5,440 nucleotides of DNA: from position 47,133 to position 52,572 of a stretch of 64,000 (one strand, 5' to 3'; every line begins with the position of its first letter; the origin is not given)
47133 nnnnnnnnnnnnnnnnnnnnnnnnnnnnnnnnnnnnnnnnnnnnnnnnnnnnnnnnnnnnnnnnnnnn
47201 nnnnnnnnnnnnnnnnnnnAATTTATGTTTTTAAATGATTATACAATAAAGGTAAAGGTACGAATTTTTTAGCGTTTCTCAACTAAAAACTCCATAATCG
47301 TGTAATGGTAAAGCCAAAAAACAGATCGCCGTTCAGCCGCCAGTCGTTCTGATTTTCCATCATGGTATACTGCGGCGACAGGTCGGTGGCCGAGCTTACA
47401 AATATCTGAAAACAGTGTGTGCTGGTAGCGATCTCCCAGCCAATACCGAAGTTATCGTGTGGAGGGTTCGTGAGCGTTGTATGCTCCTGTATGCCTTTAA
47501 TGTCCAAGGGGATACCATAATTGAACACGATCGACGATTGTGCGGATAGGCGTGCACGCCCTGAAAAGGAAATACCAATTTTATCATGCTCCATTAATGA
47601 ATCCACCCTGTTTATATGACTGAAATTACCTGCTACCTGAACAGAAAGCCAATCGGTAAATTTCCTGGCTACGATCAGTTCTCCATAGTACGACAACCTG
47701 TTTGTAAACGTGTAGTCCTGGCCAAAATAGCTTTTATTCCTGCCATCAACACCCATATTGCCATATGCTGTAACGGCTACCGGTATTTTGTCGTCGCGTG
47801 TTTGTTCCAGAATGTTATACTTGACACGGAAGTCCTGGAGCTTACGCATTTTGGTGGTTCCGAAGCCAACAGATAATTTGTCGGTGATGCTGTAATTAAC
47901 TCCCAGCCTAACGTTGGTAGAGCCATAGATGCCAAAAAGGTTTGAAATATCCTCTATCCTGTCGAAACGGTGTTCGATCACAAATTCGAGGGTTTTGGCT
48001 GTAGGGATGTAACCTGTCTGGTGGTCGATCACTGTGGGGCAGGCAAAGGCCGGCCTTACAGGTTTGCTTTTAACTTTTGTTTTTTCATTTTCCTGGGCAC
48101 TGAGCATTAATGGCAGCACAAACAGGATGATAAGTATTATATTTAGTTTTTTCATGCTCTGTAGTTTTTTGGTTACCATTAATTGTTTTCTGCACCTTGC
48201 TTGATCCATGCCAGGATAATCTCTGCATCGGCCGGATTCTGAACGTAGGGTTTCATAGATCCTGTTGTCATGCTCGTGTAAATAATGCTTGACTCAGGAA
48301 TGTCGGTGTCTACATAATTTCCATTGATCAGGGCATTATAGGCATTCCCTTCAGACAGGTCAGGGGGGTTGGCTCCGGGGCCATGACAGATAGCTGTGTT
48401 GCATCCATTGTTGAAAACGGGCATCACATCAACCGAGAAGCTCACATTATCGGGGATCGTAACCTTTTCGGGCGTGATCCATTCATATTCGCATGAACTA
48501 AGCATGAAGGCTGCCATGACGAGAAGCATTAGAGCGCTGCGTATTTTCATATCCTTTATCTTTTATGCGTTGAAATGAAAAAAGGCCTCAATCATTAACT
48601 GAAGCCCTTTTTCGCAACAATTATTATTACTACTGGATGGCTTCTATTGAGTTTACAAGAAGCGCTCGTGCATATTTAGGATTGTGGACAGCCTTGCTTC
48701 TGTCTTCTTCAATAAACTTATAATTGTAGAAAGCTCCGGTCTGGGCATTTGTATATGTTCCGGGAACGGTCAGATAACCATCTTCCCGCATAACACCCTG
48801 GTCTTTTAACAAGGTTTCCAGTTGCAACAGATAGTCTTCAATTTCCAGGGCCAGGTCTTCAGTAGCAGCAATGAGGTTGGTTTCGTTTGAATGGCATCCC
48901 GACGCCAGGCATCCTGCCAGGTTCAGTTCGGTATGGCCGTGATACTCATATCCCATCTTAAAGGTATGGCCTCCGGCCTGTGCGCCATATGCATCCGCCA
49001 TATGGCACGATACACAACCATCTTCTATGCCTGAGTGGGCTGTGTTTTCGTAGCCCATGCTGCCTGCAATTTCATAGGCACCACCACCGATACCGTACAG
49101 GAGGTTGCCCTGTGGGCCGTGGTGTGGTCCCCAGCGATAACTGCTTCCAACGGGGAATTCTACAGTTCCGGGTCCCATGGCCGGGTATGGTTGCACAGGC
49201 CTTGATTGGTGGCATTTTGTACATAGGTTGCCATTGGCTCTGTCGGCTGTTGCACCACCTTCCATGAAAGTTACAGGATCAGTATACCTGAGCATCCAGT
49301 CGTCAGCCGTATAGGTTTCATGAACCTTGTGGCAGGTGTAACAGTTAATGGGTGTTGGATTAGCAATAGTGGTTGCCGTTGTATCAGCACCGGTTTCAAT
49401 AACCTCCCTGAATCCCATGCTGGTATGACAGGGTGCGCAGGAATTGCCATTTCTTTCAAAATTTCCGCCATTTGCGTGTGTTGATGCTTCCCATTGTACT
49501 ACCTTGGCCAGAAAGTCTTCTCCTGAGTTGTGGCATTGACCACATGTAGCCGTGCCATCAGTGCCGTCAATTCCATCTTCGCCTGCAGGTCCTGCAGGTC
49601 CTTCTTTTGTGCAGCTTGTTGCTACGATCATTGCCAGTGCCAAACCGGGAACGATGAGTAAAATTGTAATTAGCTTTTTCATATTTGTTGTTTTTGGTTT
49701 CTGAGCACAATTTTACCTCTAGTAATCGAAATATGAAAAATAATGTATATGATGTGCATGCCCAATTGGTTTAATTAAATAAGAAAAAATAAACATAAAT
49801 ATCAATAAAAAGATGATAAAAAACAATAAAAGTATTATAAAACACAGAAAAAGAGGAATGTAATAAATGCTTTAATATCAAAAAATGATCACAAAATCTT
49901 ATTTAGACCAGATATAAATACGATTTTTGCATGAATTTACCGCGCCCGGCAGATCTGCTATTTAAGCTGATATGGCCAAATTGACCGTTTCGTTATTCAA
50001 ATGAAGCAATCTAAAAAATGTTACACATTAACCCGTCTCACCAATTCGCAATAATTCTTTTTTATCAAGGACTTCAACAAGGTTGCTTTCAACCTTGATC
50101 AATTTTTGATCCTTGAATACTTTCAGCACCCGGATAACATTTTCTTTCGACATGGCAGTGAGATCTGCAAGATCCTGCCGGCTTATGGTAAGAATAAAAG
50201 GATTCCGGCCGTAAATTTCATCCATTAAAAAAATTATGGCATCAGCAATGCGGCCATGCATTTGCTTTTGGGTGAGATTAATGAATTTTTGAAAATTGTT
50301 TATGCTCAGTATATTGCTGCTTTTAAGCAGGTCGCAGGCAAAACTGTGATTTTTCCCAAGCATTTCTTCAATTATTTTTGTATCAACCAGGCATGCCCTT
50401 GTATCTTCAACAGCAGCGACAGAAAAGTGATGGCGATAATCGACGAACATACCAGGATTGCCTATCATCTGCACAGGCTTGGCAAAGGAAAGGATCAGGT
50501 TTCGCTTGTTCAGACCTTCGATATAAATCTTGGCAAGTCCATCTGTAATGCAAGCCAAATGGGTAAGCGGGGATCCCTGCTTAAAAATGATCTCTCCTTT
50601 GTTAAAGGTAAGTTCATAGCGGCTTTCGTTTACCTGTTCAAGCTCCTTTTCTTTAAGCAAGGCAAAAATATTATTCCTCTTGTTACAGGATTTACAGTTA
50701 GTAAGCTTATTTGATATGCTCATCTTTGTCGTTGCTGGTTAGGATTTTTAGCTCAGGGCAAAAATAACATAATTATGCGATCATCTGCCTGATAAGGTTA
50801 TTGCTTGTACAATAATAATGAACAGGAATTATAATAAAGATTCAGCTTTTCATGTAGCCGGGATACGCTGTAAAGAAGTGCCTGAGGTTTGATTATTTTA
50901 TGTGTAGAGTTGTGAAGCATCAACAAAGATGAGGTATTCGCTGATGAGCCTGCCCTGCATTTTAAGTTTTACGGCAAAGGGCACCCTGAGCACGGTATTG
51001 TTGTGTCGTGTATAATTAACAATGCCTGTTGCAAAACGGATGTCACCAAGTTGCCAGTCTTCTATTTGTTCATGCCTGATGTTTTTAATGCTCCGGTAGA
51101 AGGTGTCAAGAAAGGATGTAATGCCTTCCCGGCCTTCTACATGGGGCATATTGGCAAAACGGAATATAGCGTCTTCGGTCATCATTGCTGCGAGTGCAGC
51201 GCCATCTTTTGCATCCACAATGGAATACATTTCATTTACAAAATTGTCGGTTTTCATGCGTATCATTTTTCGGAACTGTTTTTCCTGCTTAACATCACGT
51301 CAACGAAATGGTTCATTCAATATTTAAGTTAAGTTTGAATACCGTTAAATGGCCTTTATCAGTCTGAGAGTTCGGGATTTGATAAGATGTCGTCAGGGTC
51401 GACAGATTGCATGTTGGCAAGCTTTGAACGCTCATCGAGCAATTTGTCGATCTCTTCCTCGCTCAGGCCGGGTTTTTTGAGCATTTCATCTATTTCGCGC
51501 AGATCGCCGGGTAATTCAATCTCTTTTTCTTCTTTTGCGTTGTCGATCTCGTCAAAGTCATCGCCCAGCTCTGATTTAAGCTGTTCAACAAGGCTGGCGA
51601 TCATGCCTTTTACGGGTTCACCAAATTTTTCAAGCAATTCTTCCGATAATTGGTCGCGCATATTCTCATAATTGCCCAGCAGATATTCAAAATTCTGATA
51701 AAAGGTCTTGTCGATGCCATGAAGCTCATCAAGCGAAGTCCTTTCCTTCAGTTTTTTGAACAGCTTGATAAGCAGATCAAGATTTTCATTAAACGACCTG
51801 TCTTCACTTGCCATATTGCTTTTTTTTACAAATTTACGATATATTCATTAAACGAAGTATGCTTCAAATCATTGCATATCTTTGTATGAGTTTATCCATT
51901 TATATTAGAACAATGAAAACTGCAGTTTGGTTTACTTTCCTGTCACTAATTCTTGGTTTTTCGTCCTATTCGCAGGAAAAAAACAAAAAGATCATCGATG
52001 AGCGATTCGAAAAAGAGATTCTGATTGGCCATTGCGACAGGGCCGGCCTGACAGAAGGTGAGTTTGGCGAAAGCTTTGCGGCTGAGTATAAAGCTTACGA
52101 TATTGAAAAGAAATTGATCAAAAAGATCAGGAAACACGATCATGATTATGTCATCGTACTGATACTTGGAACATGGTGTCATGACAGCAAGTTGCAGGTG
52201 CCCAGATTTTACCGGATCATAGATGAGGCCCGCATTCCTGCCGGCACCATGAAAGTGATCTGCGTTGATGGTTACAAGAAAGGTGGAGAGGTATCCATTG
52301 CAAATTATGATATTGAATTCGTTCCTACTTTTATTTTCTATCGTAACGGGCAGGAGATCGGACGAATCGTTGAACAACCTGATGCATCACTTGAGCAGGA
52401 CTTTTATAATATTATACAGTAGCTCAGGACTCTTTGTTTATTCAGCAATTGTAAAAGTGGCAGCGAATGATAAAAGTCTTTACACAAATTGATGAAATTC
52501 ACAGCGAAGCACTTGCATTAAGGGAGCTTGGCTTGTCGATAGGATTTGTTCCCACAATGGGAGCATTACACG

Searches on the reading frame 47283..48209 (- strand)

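Call 4: search_protein_families(library=pfam, proteins=[window:47283-48209:-], max_evalue=0.01)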
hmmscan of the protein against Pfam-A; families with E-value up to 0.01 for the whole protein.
window:47283-48209:- (308 aa): 1 family
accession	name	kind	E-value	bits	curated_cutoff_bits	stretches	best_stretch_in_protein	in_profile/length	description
PF19089.6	DUF5777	-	5.3e-72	242.5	23.1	1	58-306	4-247/247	Membrane bound beta barrel domain (DUF5777)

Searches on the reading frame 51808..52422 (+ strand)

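Call 19: search_protein_families(library=pfam, proteins=[window:51808-52422:+], max_evalue=0.001)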
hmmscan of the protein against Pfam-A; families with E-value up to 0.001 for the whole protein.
window:51808-52422:+ (204 aa): 2 families
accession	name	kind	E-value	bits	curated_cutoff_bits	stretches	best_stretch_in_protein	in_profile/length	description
PF00085.26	Thioredoxin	-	5.9e-06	26.7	23.5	1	106-194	13-96/103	Thioredoxin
PF14595.12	Thioredoxin_9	-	1.3e-05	25.6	25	1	91-193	20-120/129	Thioredoxin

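Call 53: search_protein_families(library=ncbifam, proteins=[window:51808-52422:+], max_evalue=0.001)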
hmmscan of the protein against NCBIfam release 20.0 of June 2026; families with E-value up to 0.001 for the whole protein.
window:51808-52422:+ (204 aa): 2 families
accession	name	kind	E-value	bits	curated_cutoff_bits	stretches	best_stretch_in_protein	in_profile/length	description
TIGR01068.1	thioredoxin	equivalog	6e-05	23.1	96.8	1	105-195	7-93/101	thioredoxin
NF008229.0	PRK10996.1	equivalog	0.00013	21.7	125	1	61-187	13-122/141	thioredoxin TrxC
